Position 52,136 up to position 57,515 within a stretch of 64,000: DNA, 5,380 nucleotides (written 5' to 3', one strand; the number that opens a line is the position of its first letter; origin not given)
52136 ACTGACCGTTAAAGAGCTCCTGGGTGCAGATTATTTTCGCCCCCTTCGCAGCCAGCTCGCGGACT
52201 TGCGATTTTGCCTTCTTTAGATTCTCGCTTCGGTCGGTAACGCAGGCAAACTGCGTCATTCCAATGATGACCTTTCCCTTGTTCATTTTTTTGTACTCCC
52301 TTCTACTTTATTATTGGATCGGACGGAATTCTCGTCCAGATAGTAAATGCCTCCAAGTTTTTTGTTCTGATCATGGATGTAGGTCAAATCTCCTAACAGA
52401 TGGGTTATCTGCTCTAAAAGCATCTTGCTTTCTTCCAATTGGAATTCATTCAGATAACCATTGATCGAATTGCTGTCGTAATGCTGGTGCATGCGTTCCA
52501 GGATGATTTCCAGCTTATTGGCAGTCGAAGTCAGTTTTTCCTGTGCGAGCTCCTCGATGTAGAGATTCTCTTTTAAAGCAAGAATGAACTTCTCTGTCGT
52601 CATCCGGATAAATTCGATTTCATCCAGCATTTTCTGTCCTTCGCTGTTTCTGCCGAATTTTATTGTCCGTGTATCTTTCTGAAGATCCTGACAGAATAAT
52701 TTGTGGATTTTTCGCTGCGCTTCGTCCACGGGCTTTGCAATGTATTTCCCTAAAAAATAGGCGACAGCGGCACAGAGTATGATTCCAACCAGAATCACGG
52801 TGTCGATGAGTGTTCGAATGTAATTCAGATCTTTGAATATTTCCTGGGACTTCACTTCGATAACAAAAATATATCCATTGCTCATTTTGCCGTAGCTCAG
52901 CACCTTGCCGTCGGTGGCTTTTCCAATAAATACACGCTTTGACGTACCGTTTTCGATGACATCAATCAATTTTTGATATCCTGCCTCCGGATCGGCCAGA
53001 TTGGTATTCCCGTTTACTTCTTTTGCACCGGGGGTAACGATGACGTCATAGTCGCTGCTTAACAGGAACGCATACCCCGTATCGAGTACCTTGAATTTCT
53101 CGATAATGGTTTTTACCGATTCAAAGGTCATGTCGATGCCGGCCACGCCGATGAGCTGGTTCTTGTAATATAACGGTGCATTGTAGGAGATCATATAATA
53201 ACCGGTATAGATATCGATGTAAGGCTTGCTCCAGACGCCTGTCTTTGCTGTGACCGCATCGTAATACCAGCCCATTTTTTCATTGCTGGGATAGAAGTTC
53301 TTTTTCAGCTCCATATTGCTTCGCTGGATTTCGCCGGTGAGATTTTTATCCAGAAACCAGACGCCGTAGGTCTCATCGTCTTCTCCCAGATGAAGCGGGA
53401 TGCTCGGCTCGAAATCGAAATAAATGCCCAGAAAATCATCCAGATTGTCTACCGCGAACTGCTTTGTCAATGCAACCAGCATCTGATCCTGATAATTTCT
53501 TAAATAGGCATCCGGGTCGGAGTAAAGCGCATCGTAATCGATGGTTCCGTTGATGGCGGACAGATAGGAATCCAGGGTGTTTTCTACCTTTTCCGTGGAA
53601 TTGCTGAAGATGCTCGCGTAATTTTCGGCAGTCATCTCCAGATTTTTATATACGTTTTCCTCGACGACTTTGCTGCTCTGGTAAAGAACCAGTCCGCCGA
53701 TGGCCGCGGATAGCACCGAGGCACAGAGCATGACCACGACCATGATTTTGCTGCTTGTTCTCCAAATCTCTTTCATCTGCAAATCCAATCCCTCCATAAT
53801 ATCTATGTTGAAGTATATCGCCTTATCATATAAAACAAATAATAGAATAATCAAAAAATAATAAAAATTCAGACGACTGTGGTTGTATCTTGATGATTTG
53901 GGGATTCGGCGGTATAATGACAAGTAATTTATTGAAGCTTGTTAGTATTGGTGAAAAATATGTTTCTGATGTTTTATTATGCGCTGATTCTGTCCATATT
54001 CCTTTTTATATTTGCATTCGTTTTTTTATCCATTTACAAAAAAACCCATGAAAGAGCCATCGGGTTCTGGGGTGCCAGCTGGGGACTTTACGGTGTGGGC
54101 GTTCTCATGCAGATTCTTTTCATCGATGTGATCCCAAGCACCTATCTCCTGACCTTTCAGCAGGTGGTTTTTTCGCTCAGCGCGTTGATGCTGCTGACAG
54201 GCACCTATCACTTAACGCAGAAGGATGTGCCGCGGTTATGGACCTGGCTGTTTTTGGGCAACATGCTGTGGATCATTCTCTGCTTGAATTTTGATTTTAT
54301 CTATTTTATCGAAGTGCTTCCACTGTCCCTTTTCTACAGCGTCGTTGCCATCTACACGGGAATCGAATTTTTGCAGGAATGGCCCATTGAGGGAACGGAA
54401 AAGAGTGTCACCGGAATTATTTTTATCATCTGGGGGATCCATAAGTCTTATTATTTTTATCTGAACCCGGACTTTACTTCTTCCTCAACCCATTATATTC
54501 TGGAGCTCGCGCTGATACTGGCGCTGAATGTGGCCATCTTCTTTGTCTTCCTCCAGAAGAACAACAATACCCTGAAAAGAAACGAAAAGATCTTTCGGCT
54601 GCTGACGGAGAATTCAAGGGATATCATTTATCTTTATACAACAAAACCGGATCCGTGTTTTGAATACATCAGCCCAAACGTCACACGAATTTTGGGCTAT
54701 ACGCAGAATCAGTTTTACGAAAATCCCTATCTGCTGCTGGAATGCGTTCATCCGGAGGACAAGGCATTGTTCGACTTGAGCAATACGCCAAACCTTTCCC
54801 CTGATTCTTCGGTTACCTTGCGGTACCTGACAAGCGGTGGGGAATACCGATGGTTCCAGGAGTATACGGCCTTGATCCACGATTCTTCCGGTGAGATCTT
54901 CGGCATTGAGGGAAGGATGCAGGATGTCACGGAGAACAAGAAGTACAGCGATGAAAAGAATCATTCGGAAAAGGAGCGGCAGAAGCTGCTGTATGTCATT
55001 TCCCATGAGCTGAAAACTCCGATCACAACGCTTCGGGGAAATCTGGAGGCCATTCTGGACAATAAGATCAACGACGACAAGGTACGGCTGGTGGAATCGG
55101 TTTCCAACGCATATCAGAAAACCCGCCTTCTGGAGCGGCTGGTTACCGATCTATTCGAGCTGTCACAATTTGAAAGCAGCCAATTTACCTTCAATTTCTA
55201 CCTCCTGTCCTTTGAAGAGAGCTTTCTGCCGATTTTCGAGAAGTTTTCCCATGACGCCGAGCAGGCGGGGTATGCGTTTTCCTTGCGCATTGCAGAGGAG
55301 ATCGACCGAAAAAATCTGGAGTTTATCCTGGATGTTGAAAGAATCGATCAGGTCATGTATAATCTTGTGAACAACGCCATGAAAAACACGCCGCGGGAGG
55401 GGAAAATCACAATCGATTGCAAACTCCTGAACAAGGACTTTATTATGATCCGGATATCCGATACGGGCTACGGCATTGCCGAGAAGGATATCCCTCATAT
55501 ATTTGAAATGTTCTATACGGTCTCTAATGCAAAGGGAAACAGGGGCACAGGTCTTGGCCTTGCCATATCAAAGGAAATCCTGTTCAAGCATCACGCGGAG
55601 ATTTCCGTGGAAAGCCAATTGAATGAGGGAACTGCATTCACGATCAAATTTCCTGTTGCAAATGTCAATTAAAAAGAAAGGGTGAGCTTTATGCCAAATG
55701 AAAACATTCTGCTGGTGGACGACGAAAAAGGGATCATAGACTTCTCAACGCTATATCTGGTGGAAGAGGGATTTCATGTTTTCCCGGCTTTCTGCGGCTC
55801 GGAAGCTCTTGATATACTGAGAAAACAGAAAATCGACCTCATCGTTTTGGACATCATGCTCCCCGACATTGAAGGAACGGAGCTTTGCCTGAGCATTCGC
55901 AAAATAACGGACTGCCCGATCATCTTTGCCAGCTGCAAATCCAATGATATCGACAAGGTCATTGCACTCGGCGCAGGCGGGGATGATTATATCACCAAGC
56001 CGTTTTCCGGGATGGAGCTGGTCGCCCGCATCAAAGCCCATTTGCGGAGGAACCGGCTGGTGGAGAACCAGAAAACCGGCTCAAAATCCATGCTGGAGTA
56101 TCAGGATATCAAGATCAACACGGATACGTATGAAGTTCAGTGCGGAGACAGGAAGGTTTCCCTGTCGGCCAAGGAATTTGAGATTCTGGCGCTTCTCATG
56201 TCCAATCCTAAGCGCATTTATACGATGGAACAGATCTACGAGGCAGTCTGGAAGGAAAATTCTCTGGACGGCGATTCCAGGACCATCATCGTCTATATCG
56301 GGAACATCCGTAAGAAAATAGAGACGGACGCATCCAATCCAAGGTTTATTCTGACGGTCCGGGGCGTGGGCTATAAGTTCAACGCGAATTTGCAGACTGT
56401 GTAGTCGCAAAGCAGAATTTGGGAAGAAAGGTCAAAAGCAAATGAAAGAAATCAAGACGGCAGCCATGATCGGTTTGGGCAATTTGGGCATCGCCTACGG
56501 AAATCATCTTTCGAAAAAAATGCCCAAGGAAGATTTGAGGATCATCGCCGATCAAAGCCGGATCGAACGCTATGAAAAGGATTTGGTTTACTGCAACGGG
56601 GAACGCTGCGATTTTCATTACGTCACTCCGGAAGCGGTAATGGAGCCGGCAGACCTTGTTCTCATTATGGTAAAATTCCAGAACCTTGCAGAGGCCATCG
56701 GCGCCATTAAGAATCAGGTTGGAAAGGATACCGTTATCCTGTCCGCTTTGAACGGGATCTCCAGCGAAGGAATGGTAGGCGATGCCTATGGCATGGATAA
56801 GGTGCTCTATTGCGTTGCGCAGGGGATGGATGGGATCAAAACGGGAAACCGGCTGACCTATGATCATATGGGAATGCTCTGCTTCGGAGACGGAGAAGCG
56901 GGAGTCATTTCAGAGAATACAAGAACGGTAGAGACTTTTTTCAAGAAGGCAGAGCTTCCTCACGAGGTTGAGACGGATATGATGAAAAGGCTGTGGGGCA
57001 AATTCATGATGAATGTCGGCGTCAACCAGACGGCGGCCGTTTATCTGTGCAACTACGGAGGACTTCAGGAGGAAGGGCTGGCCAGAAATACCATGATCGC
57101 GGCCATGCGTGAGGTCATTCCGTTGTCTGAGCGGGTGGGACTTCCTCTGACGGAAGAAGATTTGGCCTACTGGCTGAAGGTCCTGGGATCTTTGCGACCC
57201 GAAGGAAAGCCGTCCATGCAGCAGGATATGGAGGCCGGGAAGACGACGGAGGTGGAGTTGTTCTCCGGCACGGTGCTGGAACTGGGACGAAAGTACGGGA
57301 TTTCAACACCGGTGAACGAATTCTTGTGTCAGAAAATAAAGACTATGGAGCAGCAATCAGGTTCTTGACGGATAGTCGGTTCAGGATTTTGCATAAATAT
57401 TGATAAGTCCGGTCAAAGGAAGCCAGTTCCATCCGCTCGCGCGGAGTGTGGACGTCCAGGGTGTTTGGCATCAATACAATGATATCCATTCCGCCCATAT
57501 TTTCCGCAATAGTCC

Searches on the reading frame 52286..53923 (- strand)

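Call 7: search_protein_families(library=pfam, proteins=[window:52286-53923:-], max_evalue=0.1)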
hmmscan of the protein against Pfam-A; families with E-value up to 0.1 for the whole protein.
window:52286-53923:- (546 aa): 4 families
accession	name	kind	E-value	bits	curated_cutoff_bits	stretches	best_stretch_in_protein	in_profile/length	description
PF22673.2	MCP-like_PDC_1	-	3.3e-14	53.7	27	1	157-270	8-111/113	Methyl-accepting chemotaxis protein-like, first PDC sensor domain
PF02743.24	dCache_1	-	6.7e-11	42.6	45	1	88-320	4-203/240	Cache domain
PF17201.10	Cache_3-Cache_2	-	0.0032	17.3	27.7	1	241-351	158-276/299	Cache 3/Cache 2 fusion domain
PF14163.11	SieB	-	0.053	13.6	26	1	359-416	15-72/147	Super-infection exclusion protein B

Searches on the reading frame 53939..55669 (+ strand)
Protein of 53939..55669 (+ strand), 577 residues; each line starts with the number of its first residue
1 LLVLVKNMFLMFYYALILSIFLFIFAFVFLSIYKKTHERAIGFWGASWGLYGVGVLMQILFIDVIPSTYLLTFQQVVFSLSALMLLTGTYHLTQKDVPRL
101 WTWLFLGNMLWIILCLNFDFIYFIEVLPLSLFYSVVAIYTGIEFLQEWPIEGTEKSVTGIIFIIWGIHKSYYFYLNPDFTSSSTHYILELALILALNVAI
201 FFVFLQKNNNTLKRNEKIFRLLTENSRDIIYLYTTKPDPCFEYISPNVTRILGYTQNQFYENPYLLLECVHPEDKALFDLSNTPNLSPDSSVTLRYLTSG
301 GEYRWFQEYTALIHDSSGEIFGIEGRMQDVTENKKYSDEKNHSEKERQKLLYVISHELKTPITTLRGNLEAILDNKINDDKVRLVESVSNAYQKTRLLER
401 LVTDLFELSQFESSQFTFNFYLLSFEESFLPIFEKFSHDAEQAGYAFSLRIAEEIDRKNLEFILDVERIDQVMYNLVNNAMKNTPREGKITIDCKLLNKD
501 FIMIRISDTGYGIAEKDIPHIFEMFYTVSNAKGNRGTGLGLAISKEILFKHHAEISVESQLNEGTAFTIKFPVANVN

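Call 7: search_protein_families(library=pfam, proteins=[window:53939-55669:+], max_evalue=0.1)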
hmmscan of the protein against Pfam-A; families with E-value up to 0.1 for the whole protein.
window:53939-55669:+ (577 aa): 6 families
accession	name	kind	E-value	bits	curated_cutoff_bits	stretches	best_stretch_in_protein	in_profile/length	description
PF02518.31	HATPase_c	-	6.5e-27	94.6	26.4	1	465-574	2-110/111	Histidine kinase-, DNA gyrase B-, and HSP90-like ATPase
PF08447.18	PAS_3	-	4.3e-12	46.6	25.6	1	243-325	3-87/89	PAS fold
PF00512.31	HisKA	-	1.7e-11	44.5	26.9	1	347-413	2-65/66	His Kinase A (phospho-acceptor) domain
PF13426.13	PAS_9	-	0.0023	18.6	27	1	235-332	7-103/103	PAS domain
PF10267.14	Tmemb_cc2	-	0.055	13.1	32.8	1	331-414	196-283/397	Predicted transmembrane and coiled-coil 2 protein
PF13589.12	HATPase_c_3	-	0.065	13.7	25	0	471-542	5-80/137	Histidine kinase-, DNA gyrase B-, and HSP90-like ATPase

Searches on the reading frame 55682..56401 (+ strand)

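Call 7: search_protein_families(library=pfam, proteins=[window:55682-56401:+], max_evalue=0.1)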
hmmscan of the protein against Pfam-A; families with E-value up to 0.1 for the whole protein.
window:55682-56401:+ (240 aa): 3 families
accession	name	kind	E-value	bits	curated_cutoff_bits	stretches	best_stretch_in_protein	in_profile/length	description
PF00486.34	Trans_reg_C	-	2.2e-26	92.2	26.2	1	157-233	2-77/77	Transcriptional regulatory protein, C terminal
PF00072.30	Response_reg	-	2.8e-24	85.8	30.2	1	9-118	1-111/111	Response regulator receiver domain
PF00196.25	GerE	-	0.076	13.1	23.5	0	200-215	32-47/57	Bacterial regulatory proteins, luxR family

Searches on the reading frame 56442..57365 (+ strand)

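Call 7: search_protein_families(library=pfam, proteins=[window:56442-57365:+], max_evalue=0.1)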
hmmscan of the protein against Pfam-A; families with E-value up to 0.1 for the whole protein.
window:56442-57365:+ (308 aa): 4 families
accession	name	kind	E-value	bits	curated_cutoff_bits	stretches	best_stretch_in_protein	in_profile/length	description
PF08546.17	ApbA_C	-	2.6e-29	102.5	22.7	1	179-303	1-125/125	Ketopantoate reductase PanE/ApbA C terminal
PF02558.23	ApbA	-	9.7e-15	54.9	22.2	1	8-126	2-123/150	Ketopantoate reductase PanE/ApbA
PF03807.23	F420_oxidored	-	0.00058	20.8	21.6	1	8-105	3-94/94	NADP oxidoreductase coenzyme F420-dependent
PF01210.29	NAD_Gly3P_dh_N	-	0.015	15.7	23.1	0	8-109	3-109/158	NAD-dependent glycerol-3-phosphate dehydrogenase N-terminus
